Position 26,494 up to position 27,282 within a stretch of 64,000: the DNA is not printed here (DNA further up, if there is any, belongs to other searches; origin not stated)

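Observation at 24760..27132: HdrA carries a C-terminal MvhD-like domain in which every cluster-binding cysteine is replaced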

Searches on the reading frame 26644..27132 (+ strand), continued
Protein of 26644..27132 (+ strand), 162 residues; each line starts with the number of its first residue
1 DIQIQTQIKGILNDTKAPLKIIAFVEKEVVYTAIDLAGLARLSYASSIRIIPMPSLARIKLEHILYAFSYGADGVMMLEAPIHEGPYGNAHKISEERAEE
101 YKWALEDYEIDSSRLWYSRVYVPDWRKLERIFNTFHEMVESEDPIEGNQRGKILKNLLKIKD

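Call 41: find_homologous_proteins(query=A3, max_evalue=1e-8)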
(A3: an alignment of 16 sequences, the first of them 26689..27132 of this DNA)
Query A3 (16 sequences) (147 aa, profile of the alignment): 735 proteins with E <= 1e-8 among 4637 candidates; the best 120 are listed.
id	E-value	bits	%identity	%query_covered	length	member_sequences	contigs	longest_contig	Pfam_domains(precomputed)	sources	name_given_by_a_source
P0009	2.1e-44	169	68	97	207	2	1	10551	PF02662.22,PF12837.13,PF00037.33,PF13484.12,PF12838.13,PF25160.2,PF13237.12,PF12800.13,PF13187.12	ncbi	ncbi:hydrogenase iron-sulfur subunit, partial [Candidatus Bathyarchaeota archaeon]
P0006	4.6e-44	167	70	96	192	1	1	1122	PF02662.22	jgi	jgi:heterodisulfide reductase subunit A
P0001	9.1e-44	166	71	96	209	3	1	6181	PF02662.22,PF00037.33,PF13484.12,PF12838.13,PF25160.2,PF13237.12,PF13187.12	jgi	-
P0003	9.1e-44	166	68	97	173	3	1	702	PF02662.22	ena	-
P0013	1.1e-43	166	65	97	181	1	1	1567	PF02662.22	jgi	jgi:coenzyme F420-reducing hydrogenase delta subunit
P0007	1.5e-43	166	68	94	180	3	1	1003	PF02662.22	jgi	jgi:heterodisulfide reductase subunit A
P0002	1.6e-43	166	72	97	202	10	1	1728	PF02662.22,PF00037.33,PF12838.13,PF25160.2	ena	-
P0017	2.6e-43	165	68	94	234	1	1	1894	PF14697.12,PF02662.22,PF12837.13,PF13484.12,PF12838.13,PF13534.12,PF12800.13,PF12797.13,PF00037.33,PF25160.2,PF13237.12,PF13183.12,PF13187.12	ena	-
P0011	4.0e-43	164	71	97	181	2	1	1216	PF02662.22,PF12838.13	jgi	jgi:coenzyme F420-reducing hydrogenase delta subunit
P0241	6.1e-43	164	30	95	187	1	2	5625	PF02662.22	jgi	jgi:heterodisulfide reductase subunit A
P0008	6.6e-43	164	69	96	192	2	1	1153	PF02662.22,PF00037.33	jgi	jgi:heterodisulfide reductase subunit A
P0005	7.6e-43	163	73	95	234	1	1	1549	PF02662.22,PF12837.13,PF00037.33,PF13484.12,PF12838.13,PF25160.2,PF13237.12,PF13187.12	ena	-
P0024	1.7e-42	162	70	90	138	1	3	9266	PF02662.22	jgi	-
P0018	1.8e-42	162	67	95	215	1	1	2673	PF14697.12,PF02662.22,PF12837.13,PF12798.13,PF13484.12,PF12838.13,PF13534.12,PF12800.13,PF12797.13,PF00037.33,PF25160.2,PF13237.12,PF13183.12,PF13187.12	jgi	jgi:coenzyme F420-reducing hydrogenase delta subunit/NAD-dependent dihydropyrimidine dehydrogenase P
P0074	2.1e-42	162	27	83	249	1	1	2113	PF12797.13,PF02662.22,PF00037.33,PF12838.13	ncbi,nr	ncbi:MAG: hydrogenase iron-sulfur subunit, partial [Candidatus Bathyarchaeota archaeon]|nr:hydrogena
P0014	2.5e-42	162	69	95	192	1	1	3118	PF02662.22,PF00037.33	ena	-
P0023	4.4e-42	161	68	93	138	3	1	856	PF02662.22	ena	-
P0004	4.6e-42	161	70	97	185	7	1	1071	PF02662.22,PF00037.33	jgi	jgi:coenzyme F420-reducing hydrogenase delta subunit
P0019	8.6e-42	160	66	99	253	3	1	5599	PF14697.12,PF02662.22,PF12837.13,PF12798.13,PF13484.12,PF12838.13,PF13534.12,PF12800.13,PF12797.13,PF00037.33,PF25160.2,PF13237.12,PF13183.12,PF13187.12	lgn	-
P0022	9.2e-42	160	64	97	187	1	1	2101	PF02662.22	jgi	jgi:heterodisulfide reductase subunit A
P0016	2.1e-41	159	69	95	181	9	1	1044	PF02662.22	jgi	jgi:heterodisulfide reductase subunit A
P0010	2.5e-41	159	70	95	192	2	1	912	PF02662.22,PF00037.33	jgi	jgi:coenzyme F420-reducing hydrogenase delta subunit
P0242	2.9e-41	158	28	90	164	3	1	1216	PF02662.22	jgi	jgi:heterodisulfide reductase subunit A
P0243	3.6e-41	158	28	88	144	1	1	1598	PF02662.22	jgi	jgi:coenzyme F420-reducing hydrogenase delta subunit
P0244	9.8e-41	157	27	94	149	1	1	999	PF02662.22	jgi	jgi:heterodisulfide reductase subunit A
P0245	1.1e-40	156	29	93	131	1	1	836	PF02662.22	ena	-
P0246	1.2e-40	156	29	93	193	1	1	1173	PF02662.22,PF12838.13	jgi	jgi:heterodisulfide reductase subunit A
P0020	2.2e-40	156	66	95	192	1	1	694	PF02662.22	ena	-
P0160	2.3e-40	155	22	92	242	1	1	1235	PF14697.12,PF02662.22,PF12837.13,PF00037.33,PF13484.12,PF12838.13,PF13187.12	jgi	jgi:heterodisulfide reductase subunit A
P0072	2.6e-40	155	27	92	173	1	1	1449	PF02662.22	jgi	jgi:heterodisulfide reductase subunit A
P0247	2.9e-40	155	30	92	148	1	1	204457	PF02662.22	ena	-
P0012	1.3e-39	153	69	95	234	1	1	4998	PF14697.12,PF02662.22,PF12837.13,PF12798.13,PF13484.12,PF12838.13,PF12800.13,PF12797.13,PF00037.33,PF25160.2,PF13237.12,PF13183.12,PF13187.12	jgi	jgi:heterodisulfide reductase subunit A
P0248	1.9e-39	152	28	73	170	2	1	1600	PF02662.22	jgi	-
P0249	2.5e-39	152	31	92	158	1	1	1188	PF02662.22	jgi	jgi:heterodisulfide reductase subunit A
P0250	3.4e-39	152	33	78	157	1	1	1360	PF02662.22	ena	-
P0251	2.6e-38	149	29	92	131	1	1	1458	PF02662.22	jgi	-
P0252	3.5e-38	148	30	93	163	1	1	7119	PF02662.22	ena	-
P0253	9.2e-38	147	28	88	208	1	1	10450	PF02662.22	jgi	jgi:heterodisulfide reductase subunit A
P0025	1.3e-37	147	69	88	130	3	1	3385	PF02662.22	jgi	jgi:coenzyme F420-reducing hydrogenase delta subunit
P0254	2.9e-37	145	32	82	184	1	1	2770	PF02662.22,PF00037.33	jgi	jgi:heterodisulfide reductase subunit A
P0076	3.3e-35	139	24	91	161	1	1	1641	PF02662.22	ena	-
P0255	7.4e-35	138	33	95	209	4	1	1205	PF12797.13,PF02662.22,PF00037.33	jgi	jgi:heterodisulfide reductase subunit A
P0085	1.4e-34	137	26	90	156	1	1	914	PF02662.22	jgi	jgi:F420-non-reducing hydrogenase iron-sulfur subunit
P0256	6.0e-33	131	36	95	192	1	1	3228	PF02662.22,PF12837.13,PF00037.33,PF12838.13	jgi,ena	-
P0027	1.4e-26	111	67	71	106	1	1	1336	PF02662.22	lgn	-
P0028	3.6e-25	106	67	67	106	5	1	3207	PF02662.22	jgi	-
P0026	1.2e-24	105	70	69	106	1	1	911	PF02662.22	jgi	jgi:coenzyme F420-reducing hydrogenase delta subunit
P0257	1.6e-23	101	31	85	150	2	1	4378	PF02662.22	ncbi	ncbi:MAG: disulfide reductase, partial [Thermoprotei archaeon]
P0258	7.7e-23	99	31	78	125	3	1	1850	PF02662.22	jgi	-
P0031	4.6e-22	96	56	66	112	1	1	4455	PF02662.22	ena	-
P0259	5.7e-22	96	34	84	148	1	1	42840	PF02662.22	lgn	-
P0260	8.1e-22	95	33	84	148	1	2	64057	PF02662.22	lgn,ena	-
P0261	8.4e-22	95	28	82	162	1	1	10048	PF02662.22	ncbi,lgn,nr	ncbi:MAG: hydrogenase iron-sulfur subunit [Dehalococcoidia bacterium]|nr:hydrogenase iron-sulfur sub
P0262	8.4e-22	95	35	86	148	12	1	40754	PF02662.22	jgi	jgi:F420-non-reducing hydrogenase iron-sulfur subunit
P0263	8.9e-22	95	34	86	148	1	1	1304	PF02662.22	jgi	-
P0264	9.2e-22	95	35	86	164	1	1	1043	PF02662.22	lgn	-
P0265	9.5e-22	95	33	86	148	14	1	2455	PF02662.22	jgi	jgi:F420-non-reducing hydrogenase iron-sulfur subunit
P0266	1.1e-21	95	33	86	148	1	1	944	PF02662.22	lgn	-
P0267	1.5e-21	95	33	86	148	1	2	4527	PF02662.22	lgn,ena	-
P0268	1.8e-21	94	33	86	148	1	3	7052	PF02662.22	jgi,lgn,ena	jgi:coenzyme F420-reducing hydrogenase delta subunit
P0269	1.9e-21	94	31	86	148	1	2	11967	PF02662.22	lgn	-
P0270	2.0e-21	94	33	86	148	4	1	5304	PF02662.22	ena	-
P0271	2.4e-21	94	34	86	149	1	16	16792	PF02662.22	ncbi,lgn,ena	-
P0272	2.8e-21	94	34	86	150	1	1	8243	PF02662.22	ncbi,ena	-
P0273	4.0e-21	93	34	86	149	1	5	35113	PF02662.22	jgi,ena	-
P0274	4.0e-21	93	34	86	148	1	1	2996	PF02662.22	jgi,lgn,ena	-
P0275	4.1e-21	93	30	85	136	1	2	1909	PF02662.22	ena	-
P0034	4.2e-21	93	37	88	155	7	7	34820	PF02662.22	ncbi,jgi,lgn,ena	-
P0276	4.9e-21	93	33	86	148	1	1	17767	PF02662.22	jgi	jgi:coenzyme F420-reducing hydrogenase delta subunit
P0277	5.7e-21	93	34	86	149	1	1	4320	PF02662.22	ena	-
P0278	6.6e-21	92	34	86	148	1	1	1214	PF02662.22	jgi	jgi:F420-non-reducing hydrogenase iron-sulfur subunit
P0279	7.1e-21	92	33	86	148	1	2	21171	PF02662.22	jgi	jgi:coenzyme F420-reducing hydrogenase delta subunit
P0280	7.2e-21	92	34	86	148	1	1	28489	PF02662.22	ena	-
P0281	1.1e-20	92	35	86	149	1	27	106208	PF02662.22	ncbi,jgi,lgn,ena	ncbi:MAG: hydrogenase iron-sulfur subunit [Chlorobiaceae bacterium]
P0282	1.4e-20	91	34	86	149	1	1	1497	PF02662.22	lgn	-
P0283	1.4e-20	91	34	86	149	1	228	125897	PF02662.22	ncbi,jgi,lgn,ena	ncbi:MAG: hydrogenase iron-sulfur subunit [Chlorobiaceae bacterium]|jgi:F420-non-reducing hydrogenas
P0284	1.4e-20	91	34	86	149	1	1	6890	PF02662.22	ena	-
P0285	1.5e-20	91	33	89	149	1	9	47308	PF02662.22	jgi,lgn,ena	jgi:F420-non-reducing hydrogenase iron-sulfur subunit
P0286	1.5e-20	91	32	86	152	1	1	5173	PF02662.22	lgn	-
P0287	1.5e-20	91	33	89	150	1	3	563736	PF02662.22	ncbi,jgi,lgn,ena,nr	ncbi:MAG: hydrogenase iron-sulfur subunit [Chlorobiaceae bacterium]|jgi:F420-non-reducing hydrogenas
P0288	1.6e-20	91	31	86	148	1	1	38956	PF02662.22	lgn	-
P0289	1.7e-20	91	27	86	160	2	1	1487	PF02662.22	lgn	-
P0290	1.7e-20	91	28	91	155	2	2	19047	PF02662.22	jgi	-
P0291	1.8e-20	91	34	86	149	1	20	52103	PF02662.22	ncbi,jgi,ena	jgi:coenzyme F420-reducing hydrogenase delta subunit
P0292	1.8e-20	91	34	86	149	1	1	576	PF02662.22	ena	-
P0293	1.8e-20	91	34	86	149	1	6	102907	PF02662.22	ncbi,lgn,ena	-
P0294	1.9e-20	91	34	86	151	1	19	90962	PF02662.22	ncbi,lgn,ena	-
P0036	1.9e-20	91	35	85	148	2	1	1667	PF02662.22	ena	-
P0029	2.0e-20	91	66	65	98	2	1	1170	PF02662.22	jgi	jgi:coenzyme F420-reducing hydrogenase delta subunit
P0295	2.0e-20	91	34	86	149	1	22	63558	PF02662.22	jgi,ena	-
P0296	2.1e-20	91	35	86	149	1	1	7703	PF02662.22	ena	-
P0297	2.1e-20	91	27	85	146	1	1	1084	PF02662.22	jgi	-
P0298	2.2e-20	91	29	82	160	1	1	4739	PF02662.22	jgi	jgi:F420-non-reducing hydrogenase iron-sulfur subunit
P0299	2.4e-20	91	32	86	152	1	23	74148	PF02662.22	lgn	-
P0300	2.5e-20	91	35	80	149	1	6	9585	PF02662.22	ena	-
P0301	2.6e-20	90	34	86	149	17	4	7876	PF02662.22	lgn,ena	-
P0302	2.7e-20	90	34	86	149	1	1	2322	PF02662.22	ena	-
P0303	2.8e-20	90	34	86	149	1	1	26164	PF02662.22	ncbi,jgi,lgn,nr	ncbi:MAG: hydrogenase iron-sulfur subunit [Chlorobiales bacterium]|jgi:F420-non-reducing hydrogenase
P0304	3.7e-20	90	32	86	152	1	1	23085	PF02662.22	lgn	-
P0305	3.8e-20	90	33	89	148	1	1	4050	PF02662.22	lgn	-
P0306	4.0e-20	90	32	86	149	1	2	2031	PF02662.22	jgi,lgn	-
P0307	4.2e-20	90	33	89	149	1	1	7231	PF02662.22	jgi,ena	jgi:F420-non-reducing hydrogenase iron-sulfur subunit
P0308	4.4e-20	90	29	85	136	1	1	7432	PF02662.22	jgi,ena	-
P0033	4.6e-20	90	34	86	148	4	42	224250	PF02662.22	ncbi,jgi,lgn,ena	jgi:coenzyme F420-reducing hydrogenase delta subunit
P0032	4.8e-20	90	34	86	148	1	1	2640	PF02662.22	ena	-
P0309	5.5e-20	89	33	65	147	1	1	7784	PF02662.22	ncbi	-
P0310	6.3e-20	89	27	80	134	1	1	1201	PF02662.22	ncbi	-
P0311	6.4e-20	89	26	86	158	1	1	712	PF02662.22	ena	-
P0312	7.1e-20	89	33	89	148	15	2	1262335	PF02662.22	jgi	-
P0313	7.4e-20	89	31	89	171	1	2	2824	PF02662.22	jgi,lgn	-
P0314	7.7e-20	89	32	89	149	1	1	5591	PF02662.22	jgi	jgi:F420-non-reducing hydrogenase iron-sulfur subunit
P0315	8.0e-20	89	33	89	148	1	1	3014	PF02662.22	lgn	-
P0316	8.1e-20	89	31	89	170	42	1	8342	PF02662.22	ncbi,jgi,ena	ncbi:MAG: hydrogenase iron-sulfur subunit [Geobacteraceae bacterium]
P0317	9.8e-20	89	31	85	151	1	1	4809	PF02662.22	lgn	-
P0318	1.1e-19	88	32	85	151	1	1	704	PF02662.22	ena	-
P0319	1.4e-19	88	26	86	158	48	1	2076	PF02662.22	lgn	-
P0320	1.4e-19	88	28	86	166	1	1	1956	PF02662.22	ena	-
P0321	1.4e-19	88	28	86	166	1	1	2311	PF02662.22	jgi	jgi:F420-non-reducing hydrogenase iron-sulfur subunit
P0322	1.4e-19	88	28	86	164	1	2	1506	PF02662.22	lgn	-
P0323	1.4e-19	88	28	86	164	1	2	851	PF02662.22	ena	-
